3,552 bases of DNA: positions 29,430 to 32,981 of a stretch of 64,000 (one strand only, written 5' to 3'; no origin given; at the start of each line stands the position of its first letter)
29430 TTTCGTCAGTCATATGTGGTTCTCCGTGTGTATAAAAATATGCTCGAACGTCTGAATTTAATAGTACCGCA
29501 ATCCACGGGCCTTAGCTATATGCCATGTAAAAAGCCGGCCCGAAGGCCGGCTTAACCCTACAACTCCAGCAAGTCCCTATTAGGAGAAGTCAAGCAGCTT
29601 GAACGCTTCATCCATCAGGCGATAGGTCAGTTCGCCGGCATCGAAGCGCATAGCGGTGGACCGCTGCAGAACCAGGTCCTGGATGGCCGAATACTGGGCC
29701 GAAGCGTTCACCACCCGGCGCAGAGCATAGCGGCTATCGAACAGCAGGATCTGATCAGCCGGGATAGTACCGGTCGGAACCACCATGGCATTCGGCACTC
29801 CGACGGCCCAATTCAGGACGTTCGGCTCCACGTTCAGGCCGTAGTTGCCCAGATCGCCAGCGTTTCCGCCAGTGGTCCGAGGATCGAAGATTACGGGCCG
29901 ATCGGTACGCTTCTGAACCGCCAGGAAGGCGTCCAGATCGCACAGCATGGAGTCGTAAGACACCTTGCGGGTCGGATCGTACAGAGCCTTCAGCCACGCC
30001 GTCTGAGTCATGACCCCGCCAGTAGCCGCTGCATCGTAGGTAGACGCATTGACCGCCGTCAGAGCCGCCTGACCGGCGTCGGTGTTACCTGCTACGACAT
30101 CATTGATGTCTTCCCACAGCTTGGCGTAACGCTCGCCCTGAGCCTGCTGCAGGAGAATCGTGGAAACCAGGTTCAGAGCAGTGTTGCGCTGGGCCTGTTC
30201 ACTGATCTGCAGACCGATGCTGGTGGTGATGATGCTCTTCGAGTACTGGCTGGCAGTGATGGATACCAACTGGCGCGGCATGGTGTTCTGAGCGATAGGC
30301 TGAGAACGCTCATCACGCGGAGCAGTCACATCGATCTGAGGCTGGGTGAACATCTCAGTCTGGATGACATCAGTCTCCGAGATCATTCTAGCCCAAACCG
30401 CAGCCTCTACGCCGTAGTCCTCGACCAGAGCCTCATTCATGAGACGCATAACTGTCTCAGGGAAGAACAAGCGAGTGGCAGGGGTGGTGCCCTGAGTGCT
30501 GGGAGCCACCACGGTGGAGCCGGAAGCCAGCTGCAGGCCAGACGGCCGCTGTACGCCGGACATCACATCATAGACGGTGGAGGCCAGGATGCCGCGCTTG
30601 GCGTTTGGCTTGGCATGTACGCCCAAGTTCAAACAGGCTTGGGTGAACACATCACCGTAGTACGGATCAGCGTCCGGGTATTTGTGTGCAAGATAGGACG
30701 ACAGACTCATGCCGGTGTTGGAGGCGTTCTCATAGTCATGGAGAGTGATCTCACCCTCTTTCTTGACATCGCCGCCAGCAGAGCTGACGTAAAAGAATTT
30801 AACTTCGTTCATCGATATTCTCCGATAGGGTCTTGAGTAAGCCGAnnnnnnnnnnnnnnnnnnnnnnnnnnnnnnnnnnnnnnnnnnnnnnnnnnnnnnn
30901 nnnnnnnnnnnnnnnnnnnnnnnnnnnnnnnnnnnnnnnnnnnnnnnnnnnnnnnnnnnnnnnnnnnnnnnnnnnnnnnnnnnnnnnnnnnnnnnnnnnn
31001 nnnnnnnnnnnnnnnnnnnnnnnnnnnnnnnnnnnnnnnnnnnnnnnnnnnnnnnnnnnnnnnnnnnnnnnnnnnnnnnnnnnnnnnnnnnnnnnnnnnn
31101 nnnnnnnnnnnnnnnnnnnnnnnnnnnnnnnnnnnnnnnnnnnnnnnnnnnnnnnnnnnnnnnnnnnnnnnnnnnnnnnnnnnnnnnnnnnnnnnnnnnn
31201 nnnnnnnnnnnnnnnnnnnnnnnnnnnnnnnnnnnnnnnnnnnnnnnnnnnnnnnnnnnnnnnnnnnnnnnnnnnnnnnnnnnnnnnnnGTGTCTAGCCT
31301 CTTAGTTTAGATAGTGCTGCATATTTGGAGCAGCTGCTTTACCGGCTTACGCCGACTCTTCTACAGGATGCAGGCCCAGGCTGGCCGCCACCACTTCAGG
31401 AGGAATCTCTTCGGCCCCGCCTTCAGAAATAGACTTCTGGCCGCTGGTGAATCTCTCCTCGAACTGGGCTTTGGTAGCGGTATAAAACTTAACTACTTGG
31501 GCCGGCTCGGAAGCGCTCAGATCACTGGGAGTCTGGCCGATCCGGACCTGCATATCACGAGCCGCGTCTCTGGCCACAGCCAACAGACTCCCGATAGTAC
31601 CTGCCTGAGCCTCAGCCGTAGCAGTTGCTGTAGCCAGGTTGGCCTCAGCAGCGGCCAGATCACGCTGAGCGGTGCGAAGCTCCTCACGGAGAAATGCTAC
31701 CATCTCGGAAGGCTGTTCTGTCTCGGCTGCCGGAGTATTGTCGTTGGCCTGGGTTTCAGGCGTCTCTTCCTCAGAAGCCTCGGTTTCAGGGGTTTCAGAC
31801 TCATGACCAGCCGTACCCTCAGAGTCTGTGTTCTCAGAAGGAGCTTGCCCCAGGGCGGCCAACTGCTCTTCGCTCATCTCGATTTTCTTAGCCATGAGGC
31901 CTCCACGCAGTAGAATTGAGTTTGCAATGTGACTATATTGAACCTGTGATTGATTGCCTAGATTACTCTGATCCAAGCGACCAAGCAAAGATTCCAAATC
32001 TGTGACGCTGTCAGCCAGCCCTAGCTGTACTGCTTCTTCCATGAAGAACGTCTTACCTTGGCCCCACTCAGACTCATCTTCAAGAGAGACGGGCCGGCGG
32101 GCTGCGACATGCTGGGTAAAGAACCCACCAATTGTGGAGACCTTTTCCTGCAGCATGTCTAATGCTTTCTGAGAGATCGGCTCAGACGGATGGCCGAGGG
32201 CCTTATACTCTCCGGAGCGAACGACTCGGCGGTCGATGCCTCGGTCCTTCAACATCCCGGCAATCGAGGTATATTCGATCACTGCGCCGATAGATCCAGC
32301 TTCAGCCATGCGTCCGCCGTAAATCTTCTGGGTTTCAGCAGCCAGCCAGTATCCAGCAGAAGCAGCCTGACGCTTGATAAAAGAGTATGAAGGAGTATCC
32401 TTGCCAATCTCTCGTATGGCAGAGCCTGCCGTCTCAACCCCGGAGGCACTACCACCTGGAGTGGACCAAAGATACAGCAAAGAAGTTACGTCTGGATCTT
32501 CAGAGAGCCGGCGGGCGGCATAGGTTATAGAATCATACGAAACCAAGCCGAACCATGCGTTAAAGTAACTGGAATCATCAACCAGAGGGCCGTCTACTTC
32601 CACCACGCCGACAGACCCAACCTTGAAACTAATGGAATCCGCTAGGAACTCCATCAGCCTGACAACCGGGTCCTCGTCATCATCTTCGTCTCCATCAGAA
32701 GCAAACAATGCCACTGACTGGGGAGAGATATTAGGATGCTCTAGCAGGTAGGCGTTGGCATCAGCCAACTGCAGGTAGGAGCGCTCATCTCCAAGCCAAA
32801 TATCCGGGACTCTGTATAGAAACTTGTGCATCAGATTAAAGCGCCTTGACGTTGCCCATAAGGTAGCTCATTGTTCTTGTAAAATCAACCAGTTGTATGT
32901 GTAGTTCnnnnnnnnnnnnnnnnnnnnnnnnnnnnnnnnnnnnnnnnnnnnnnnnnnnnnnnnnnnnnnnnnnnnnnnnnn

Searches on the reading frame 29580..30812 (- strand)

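Call 6: search_protein_families(library=pfam, proteins=[window:29580-30812:-])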
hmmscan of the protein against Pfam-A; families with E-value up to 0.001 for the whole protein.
window:29580-30812:- (410 aa): 0 families

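Call 7: search_protein_families(library=phrogs, proteins=[window:29580-30812:-])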
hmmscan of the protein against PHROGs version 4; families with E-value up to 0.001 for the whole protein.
window:29580-30812:- (410 aa): 1 family
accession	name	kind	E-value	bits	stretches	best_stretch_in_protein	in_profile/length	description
phrog_3922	-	head and packaging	1.1e-34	121.2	1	18-408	10-358/362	major head protein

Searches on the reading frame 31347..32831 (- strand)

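Call 22: search_protein_families(library=phrogs, proteins=[window:31347-32831:-])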
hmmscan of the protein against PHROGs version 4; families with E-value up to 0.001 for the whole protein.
window:31347-32831:- (494 aa): 3 families
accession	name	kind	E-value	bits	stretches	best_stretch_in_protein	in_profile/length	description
phrog_33023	-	unknown function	6.3e-75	253.8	1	9-467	6-478/507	-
phrog_53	-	head and packaging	8.4e-51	174.8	1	70-436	72-438/583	head maturation protease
phrog_4759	-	unknown function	3.1e-06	28.1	1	74-198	82-206/209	-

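Call 23: search_protein_families(library=pfam, proteins=[window:31347-32831:-], max_evalue=0.01)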
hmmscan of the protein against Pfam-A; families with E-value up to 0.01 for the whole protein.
window:31347-32831:- (494 aa): 2 families
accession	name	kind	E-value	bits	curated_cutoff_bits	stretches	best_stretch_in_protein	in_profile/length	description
PF01343.23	Peptidase_S49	-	5.5e-24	85.3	24.9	1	145-288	6-149/154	Peptidase family S49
PF25145.1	NfeD1b_N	-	0.00018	21.6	40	1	112-183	28-94/189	NfeD1b, N-terminal domain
